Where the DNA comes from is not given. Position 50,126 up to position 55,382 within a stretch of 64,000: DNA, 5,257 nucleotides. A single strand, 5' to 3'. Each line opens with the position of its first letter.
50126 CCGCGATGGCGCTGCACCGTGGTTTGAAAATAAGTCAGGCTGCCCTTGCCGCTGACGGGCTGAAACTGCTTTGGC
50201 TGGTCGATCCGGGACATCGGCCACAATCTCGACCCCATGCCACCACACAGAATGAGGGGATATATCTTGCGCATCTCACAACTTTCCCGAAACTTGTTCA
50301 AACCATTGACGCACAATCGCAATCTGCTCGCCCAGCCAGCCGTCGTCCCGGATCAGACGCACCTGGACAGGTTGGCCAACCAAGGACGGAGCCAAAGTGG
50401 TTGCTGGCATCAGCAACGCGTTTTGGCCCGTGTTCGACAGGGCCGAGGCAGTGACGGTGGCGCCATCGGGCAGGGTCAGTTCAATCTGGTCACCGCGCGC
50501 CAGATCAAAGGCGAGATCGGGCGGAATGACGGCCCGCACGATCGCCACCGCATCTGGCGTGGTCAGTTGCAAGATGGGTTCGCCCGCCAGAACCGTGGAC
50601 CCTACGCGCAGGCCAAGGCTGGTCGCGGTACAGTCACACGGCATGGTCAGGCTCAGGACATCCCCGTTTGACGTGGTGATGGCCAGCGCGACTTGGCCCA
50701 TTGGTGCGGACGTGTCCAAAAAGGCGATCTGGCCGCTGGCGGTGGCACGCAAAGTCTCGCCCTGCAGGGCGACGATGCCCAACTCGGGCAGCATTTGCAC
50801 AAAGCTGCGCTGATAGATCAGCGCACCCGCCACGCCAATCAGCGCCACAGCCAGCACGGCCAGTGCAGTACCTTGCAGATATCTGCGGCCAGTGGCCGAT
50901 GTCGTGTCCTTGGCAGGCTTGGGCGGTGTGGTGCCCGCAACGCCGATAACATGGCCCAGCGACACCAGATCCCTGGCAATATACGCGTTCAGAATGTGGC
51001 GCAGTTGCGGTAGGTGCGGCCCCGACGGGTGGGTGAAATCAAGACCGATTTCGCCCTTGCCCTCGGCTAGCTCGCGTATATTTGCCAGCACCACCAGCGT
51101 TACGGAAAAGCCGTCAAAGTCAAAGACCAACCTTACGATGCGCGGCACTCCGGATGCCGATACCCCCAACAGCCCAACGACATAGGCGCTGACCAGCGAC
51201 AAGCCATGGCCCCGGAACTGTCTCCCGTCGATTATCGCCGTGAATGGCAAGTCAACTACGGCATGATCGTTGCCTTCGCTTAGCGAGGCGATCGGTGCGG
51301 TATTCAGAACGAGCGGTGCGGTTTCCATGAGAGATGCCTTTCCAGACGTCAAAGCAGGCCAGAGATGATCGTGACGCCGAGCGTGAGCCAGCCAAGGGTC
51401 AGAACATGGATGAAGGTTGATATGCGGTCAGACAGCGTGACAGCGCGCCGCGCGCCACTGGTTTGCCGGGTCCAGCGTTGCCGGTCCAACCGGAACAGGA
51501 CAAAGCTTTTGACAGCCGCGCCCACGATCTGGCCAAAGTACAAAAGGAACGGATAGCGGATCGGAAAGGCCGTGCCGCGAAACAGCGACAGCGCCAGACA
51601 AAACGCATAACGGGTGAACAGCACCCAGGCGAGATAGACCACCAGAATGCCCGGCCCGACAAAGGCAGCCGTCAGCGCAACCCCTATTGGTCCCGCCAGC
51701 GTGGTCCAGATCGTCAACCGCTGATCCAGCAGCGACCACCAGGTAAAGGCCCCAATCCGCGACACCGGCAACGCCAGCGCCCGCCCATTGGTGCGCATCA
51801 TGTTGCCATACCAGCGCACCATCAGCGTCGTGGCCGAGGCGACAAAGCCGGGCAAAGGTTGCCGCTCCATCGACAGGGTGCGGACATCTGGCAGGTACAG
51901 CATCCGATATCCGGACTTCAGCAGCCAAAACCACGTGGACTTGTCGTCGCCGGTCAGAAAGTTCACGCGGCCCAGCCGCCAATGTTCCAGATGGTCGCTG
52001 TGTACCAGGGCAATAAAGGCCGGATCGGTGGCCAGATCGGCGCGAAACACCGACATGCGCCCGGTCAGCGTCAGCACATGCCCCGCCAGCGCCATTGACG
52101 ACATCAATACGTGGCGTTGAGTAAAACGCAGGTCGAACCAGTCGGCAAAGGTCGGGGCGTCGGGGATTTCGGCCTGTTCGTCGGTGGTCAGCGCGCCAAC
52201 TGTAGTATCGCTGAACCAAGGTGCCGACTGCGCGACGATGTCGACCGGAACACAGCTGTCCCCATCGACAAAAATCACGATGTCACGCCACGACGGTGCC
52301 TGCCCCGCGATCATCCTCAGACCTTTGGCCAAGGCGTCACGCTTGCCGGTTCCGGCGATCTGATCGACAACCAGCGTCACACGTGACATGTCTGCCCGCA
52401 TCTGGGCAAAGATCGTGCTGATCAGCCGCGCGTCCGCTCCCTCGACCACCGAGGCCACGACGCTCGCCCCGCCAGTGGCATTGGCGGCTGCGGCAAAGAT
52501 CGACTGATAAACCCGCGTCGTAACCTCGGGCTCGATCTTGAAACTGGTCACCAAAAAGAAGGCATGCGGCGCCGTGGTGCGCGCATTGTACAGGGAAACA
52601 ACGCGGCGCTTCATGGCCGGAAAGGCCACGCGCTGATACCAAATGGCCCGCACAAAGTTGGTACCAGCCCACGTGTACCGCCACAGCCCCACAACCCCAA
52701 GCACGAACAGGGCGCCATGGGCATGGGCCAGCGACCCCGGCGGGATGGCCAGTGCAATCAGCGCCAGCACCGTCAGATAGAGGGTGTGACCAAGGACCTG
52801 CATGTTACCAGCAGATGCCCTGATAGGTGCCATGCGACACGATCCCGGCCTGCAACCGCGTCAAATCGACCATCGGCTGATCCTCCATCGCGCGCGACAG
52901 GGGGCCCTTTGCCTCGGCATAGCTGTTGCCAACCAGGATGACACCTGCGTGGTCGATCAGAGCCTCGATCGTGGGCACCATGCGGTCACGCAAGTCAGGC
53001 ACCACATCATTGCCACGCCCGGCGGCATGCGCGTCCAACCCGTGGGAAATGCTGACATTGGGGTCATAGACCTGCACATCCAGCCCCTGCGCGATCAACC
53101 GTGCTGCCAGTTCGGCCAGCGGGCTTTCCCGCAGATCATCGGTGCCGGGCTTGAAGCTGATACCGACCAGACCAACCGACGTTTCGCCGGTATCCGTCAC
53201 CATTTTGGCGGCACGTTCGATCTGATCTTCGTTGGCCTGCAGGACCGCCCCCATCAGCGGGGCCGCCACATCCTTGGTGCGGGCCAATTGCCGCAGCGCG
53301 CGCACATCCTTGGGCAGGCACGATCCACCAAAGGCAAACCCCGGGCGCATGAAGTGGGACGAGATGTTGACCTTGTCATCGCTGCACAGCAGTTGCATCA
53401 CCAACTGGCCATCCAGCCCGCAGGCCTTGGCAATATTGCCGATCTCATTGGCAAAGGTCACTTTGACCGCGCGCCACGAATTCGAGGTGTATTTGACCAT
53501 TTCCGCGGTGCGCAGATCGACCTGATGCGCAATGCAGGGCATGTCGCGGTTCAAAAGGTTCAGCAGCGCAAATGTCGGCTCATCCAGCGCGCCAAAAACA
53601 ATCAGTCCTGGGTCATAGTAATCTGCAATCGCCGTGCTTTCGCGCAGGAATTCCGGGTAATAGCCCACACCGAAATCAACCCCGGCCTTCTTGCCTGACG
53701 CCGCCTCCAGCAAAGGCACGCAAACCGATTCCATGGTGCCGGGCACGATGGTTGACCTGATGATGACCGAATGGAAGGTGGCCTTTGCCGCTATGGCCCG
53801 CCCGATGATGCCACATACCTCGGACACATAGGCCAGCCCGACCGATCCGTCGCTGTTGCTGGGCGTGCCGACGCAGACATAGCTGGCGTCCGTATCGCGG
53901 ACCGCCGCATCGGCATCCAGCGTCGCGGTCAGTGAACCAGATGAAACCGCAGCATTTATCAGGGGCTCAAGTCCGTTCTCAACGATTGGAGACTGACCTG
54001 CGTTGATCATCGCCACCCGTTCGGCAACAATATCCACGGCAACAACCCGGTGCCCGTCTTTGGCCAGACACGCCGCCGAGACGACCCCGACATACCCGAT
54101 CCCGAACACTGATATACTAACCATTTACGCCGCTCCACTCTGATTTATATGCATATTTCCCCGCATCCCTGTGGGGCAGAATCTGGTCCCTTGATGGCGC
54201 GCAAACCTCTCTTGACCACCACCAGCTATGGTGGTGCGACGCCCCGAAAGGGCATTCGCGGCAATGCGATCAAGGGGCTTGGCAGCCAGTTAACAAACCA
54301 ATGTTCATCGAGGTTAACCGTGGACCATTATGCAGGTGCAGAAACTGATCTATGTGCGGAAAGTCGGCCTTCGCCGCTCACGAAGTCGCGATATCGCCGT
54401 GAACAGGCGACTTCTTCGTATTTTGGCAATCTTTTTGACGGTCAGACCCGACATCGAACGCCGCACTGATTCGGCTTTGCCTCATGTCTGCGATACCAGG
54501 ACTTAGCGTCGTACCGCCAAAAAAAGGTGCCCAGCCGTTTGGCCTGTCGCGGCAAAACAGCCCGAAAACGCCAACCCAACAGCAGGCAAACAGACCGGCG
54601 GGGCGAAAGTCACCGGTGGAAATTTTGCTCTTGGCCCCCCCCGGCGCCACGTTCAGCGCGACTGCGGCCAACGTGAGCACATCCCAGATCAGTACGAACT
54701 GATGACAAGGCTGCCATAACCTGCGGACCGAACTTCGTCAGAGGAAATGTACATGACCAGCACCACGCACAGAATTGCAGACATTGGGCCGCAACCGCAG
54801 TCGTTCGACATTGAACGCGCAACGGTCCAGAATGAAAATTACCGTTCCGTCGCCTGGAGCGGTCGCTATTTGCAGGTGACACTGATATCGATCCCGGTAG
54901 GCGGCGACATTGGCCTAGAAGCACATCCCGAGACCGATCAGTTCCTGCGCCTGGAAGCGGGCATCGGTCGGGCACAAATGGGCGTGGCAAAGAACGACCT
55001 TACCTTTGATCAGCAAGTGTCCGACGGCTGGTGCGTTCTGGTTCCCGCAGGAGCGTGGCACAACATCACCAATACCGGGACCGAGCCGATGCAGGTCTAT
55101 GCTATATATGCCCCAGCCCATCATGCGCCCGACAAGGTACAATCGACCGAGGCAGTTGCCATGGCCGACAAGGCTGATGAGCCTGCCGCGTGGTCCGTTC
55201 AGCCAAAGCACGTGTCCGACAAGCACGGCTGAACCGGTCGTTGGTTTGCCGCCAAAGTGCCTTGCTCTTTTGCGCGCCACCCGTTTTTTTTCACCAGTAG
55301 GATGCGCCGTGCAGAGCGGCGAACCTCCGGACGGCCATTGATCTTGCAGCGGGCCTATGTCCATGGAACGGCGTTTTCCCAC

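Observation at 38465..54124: Non-canonical alginate-like biosynthesis operon in an alphaproteobacterium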

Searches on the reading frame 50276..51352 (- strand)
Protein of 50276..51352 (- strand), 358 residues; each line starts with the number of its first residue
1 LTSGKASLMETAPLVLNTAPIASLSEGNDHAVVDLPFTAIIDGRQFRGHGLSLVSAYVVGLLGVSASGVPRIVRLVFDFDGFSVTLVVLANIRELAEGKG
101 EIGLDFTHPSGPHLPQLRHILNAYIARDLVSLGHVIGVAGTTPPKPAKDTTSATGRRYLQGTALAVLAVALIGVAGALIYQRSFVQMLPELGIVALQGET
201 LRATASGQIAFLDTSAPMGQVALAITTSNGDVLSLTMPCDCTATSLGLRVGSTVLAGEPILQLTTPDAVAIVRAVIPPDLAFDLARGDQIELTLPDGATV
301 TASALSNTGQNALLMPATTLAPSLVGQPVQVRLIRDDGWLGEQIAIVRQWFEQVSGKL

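Call 3: search_protein_families(library=pfam, proteins=[window:50276-51352:-])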
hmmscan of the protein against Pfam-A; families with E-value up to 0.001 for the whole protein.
window:50276-51352:- (358 aa): 0 families

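Call 5: search_protein_families(library=ncbifam, proteins=[window:50276-51352:-], max_evalue=0.01)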
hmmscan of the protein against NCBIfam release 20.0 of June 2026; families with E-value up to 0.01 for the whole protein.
window:50276-51352:- (358 aa): 0 families

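Call 9: search_solved_structures(query=window:50276-51352:-, max_evalue=10, show_alignments=2)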
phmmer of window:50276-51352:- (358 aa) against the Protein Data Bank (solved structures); distinct sequences matched with E-value up to 10: 2.
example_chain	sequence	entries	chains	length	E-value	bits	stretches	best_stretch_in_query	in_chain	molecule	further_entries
6g0k_A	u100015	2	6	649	0.18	14.3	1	138-256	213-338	Low affinity penicillin-binding protein 5 (PBP5)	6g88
6c84_A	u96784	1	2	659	0.19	14.3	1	138-256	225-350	Penicillin-binding protein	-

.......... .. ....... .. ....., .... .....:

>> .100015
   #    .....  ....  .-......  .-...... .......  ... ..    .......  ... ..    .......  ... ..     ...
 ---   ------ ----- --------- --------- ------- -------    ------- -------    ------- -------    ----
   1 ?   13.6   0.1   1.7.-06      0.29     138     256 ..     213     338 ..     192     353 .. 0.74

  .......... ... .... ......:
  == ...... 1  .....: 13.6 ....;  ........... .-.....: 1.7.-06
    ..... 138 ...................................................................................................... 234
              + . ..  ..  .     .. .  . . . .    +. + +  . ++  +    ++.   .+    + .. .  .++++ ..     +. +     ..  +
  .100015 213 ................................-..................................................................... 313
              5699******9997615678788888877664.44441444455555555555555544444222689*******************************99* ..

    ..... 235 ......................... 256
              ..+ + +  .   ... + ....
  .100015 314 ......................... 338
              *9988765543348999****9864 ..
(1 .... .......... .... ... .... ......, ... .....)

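Call 38: search_protein_families(library=pfam, proteins=[window:50276-51352:-], max_evalue=5)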
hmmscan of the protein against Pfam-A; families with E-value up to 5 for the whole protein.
window:50276-51352:- (358 aa): 1 family
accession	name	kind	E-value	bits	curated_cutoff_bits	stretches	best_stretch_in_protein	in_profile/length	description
PF13437.12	HlyD_3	-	0.0053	17.9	22.2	1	238-301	5-70/106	HlyD family secretion protein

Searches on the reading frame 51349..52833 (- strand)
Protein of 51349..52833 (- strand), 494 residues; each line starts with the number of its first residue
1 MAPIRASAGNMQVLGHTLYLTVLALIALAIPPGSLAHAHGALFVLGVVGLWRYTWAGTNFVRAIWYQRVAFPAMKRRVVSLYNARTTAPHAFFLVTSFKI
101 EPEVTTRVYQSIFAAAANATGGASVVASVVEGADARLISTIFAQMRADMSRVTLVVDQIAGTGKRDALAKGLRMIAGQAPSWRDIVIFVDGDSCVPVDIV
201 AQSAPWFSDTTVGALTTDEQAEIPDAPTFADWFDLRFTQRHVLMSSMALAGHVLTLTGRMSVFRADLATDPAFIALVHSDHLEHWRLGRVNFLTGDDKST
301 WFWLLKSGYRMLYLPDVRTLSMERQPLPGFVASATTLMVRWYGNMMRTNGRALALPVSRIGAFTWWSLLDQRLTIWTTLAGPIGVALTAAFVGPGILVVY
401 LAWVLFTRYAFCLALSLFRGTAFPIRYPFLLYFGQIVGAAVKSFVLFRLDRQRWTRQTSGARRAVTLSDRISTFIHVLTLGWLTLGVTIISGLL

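Call 3: search_protein_families(library=pfam, proteins=[window:51349-52833:-])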
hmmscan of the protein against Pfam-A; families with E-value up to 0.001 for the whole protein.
window:51349-52833:- (494 aa): 2 families
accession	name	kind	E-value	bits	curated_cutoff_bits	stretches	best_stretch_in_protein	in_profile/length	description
PF13641.12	Glyco_tranf_2_3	-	2.5e-29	103.3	27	1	93-344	5-230/230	Glycosyltransferase like family 2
PF13632.12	Glyco_trans_2_3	-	2.2e-13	50.9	27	1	185-405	1-187/198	Glycosyl transferase family group 2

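Call 5: search_protein_families(library=ncbifam, proteins=[window:51349-52833:-], max_evalue=0.01)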
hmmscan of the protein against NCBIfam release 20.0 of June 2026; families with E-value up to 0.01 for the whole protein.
window:51349-52833:- (494 aa): 1 family
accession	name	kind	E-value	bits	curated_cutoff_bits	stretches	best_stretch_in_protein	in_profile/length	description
TIGR04242.1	nodulat_NodC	equivalog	9.3e-06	24.8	550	1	84-319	43-262/395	chitooligosaccharide synthase NodC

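Call 13: find_homologous_proteins(query=window:51349-52833:-)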
Query window:51349-52833:- (494 aa): 1426 proteins with E <= 0.001 among 8000 candidates; the best 120 are listed. Only proteins of 271 to 865 residues were searched: fused or split forms outside these lengths cannot appear, so this answer is no evidence that the protein stands alone or is whole; lengths 'longer' or 'shorter' looks for them.
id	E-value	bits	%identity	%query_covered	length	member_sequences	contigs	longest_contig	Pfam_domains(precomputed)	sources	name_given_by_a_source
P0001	0.0e+0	1065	99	98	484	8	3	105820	PF13632.13,PF13641.13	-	-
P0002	2.1e-286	969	87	98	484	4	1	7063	PF13632.13,PF13641.13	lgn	-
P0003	2.4e-284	962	89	98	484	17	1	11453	PF13632.13,PF13641.13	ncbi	-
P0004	2.4e-280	949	86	100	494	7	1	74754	PF13632.13,PF13641.13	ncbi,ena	-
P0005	1.6e-278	943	85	98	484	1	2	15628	PF13632.13,PF13641.13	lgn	-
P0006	5.0e-273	924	85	100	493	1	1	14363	PF13632.13,PF13641.13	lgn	-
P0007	1.1e-272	923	84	98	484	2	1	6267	PF13632.13,PF13641.13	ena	-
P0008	2.5e-266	902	83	98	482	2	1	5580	PF13632.13,PF13641.13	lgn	-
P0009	5.4e-265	898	82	98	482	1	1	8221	PF13632.13,PF13641.13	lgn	-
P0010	2.6e-263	892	84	94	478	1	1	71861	PF13632.13,PF13641.13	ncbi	-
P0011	6.1e-261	885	82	98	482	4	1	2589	PF13632.13,PF13641.13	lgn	-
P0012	7.0e-261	884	81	98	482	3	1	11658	PF13632.13,PF13641.13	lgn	-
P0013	8.0e-259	878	81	98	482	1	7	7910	PF13632.13,PF13641.13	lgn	-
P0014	2.0e-256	870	81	98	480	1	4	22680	PF13632.13,PF13641.13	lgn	-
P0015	2.3e-240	817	75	98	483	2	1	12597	PF13632.13,PF13641.13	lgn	-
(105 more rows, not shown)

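Call 14: search_solved_structures(query=window:51349-52833:-, max_evalue=0.01, show_alignments=1)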
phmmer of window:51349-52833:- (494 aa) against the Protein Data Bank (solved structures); distinct sequences matched with E-value up to 0.01: 0.

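Call 93: list_cluster_members(proteins=[P0003, P0004, P0010])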
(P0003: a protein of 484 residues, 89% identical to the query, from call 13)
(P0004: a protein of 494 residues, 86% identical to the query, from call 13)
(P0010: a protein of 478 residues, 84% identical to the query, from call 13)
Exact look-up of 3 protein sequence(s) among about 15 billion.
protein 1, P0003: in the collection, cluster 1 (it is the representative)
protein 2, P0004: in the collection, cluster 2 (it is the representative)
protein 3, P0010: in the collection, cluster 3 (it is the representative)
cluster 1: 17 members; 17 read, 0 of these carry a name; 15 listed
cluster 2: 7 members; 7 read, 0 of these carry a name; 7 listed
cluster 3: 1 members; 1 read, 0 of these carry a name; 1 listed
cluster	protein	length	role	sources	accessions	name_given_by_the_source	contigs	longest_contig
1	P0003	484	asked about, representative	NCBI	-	-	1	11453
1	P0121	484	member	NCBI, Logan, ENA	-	-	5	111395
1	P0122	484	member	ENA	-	-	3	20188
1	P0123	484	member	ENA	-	-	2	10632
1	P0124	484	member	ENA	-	-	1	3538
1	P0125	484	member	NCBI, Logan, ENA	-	-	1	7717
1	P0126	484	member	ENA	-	-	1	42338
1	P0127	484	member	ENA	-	-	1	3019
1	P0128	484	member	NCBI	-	-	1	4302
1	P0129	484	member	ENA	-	-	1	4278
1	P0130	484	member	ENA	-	-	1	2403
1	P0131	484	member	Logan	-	-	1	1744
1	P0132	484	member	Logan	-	-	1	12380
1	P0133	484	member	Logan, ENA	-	-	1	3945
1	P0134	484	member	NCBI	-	-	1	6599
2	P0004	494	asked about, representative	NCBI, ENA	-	-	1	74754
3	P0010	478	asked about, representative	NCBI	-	-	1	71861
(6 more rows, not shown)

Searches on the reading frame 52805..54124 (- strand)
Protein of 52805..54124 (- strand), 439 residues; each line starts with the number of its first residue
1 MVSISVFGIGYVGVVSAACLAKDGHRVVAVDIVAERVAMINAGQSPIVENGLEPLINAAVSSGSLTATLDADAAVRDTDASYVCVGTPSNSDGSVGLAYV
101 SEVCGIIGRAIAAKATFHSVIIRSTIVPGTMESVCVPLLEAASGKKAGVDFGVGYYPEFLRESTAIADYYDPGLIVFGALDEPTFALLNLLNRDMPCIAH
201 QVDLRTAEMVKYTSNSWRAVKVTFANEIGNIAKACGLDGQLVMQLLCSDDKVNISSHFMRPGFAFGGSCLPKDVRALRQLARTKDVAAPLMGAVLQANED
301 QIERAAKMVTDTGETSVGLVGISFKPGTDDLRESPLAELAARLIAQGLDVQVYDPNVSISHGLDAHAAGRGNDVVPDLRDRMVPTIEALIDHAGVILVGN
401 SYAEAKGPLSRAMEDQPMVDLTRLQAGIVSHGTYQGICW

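Call 3: search_protein_families(library=pfam, proteins=[window:52805-54124:-])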
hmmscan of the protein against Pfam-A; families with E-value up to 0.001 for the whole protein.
window:52805-54124:- (439 aa): 3 families
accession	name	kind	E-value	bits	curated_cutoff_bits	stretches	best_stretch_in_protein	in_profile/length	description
PF03721.20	UDPG_MGDP_dh_N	-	1.6e-48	165.2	27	1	3-186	2-182/187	UDP-glucose/GDP-mannose dehydrogenase family, NAD binding domain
PF00984.24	UDPG_MGDP_dh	-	5.5e-29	100.6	25.4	1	205-299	1-93/94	UDP-glucose/GDP-mannose dehydrogenase family, central domain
PF03720.21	UDPG_MGDP_dh_C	-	1.3e-11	45.2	30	1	319-378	2-50/103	UDP-glucose/GDP-mannose dehydrogenase family, UDP binding domain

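Call 5: search_protein_families(library=ncbifam, proteins=[window:52805-54124:-], max_evalue=0.01)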
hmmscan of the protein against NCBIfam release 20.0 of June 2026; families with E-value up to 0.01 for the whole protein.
window:52805-54124:- (439 aa): 10 families
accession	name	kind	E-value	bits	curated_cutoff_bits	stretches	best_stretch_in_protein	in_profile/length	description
TIGR03026.1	NDP-sugDHase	subfamily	9.2e-108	360.6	189.8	1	3-408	2-394/413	nucleotide sugar dehydrogenase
NF041297.1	UDPGDh_AglM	equivalog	4.1e-93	312.6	670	1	3-357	2-359/429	UDP-glucose 6-dehydrogenase AglM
NF047673.2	TeichurnBiosyTuaD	equivalog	4.8e-68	230.3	700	1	2-356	2-352/439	UDP-glucose 6-dehydrogenase TuaD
NF040825.1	UDPMaNacDH_Arch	equivalog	1.2e-44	152.8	750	1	3-362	2-356/418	UDP-N-acetyl-D-mannosamine dehydrogenase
NF011631.0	PRK15057.1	equivalog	1.8e-41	142.6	757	1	3-357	2-339/388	UDP-glucose 6-dehydrogenase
NF008286.0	PRK11064.1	equivalog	7.7e-35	120.3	459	1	3-358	5-365/420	UDP-N-acetyl-D-mannosamine dehydrogenase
NF011729.0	PRK15182.1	equivalog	9.7e-14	51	592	1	2-358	7-358/425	Vi polysaccharide biosynthesis UDP-N-acetylglucosamine C-6 dehydrogenase TviB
NF042925.1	FHMPC_DH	equivalog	0.0039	16.5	500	1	3-90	2-88/304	5-formyl-3-hydroxy-2-methylpyridine 4-carboxylate 5-dehydrogenase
NF001933.0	PRK00711.1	subfamily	0.005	15.9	383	1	4-44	3-46/429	D-amino acid dehydrogenase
NF000942.0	PRK00094.1-4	subfamily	0.0099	15.1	257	0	2-90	3-83/334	NAD(P)H-dependent glycerol-3-phosphate dehydrogenase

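Call 19: search_solved_structures(query=window:52805-54124:-, max_evalue=1e-10, show_alignments=1)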
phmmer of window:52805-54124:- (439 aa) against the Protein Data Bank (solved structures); distinct sequences matched with E-value up to 1e-10: 30.
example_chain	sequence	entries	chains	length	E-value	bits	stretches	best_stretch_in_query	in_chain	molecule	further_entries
1mfz_A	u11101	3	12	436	9.7e-126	423.4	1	3-439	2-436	GDP-mannose 6-dehydrogenase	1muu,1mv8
3vtf_A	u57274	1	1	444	1.6e-70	241.6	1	1-356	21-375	UDP-glucose 6-dehydrogenase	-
3gg2_A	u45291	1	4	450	1.9e-59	205.1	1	3-356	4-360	Sugar dehydrogenase, UDP-glucose/GDP-mannose dehydrogenase family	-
2y0e_A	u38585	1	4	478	3.4e-57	197.7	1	3-356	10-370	UDP-GLUCOSE DEHYDROGENASE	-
2y0d_A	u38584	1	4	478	6e-56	193.6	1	3-356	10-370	UDP-GLUCOSE DEHYDROGENASE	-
2y0c_A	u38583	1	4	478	6.3e-56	193.5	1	3-356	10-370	UDP-GLUCOSE DEHYDROGENASE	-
4a7p_A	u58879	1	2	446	6.3e-56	193.5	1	2-356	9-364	UDP-GLUCOSE DEHYDROGENASE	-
3phl_A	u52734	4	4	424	7.2e-37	130.7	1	3-357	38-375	UDP-glucose 6-dehydrogenase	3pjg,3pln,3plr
3pid_A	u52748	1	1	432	7.6e-37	130.6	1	3-357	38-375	UDP-glucose 6-dehydrogenase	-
4r16_A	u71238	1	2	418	8.7e-34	120.6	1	4-362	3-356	418aa long hypothetical UDP-N-acetyl-D-mannosaminuronic acid dehydrogenase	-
4xr9_A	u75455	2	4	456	1.3e-31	113.4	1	4-356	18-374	CalS8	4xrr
2o3j_A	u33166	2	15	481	1.7e-28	103.1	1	6-368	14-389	UDP-glucose 6-dehydrogenase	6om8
1dli_A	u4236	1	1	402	3.5e-28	102.1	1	3-358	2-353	UDP-GLUCOSE DEHYDROGENASE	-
1dlj_A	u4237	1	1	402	8.7e-27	97.5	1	3-358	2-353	UDP-GLUCOSE DEHYDROGENASE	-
9ou8_A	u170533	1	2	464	1e-26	97.3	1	4-358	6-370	UDP-glucose 6-dehydrogenase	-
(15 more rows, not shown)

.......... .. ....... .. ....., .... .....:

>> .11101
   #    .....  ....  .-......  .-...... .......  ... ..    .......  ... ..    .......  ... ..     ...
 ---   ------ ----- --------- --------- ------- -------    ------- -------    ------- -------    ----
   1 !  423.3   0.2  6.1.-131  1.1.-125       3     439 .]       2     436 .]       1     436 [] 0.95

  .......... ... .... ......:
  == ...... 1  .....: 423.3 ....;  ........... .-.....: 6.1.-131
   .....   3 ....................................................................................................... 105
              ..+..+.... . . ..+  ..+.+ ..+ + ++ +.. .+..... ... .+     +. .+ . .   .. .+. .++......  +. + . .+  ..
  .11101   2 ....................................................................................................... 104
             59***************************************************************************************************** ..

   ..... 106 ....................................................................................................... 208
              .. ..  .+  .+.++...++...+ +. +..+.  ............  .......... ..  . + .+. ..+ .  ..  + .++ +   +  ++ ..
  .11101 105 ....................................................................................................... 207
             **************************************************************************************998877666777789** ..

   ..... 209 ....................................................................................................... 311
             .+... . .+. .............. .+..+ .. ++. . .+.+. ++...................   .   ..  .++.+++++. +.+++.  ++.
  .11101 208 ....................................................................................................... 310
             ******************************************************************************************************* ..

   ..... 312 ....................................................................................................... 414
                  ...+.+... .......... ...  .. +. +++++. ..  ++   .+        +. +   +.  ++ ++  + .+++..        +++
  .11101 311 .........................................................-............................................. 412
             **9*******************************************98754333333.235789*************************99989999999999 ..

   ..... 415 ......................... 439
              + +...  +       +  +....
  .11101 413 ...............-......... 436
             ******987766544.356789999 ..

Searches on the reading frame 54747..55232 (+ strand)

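Call 25: search_protein_families(library=pfam, proteins=[window:54747-55232:+], max_evalue=0.001)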
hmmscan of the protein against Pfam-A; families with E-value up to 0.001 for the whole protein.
window:54747-55232:+ (161 aa): 2 families
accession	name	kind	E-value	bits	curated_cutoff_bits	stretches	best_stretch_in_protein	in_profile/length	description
PF07883.17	Cupin_2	-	1.3e-09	38.1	27.2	1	46-121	2-70/70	Cupin domain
PF00190.28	Cupin_1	-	4.1e-05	23.6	22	1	26-130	16-122/151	Cupin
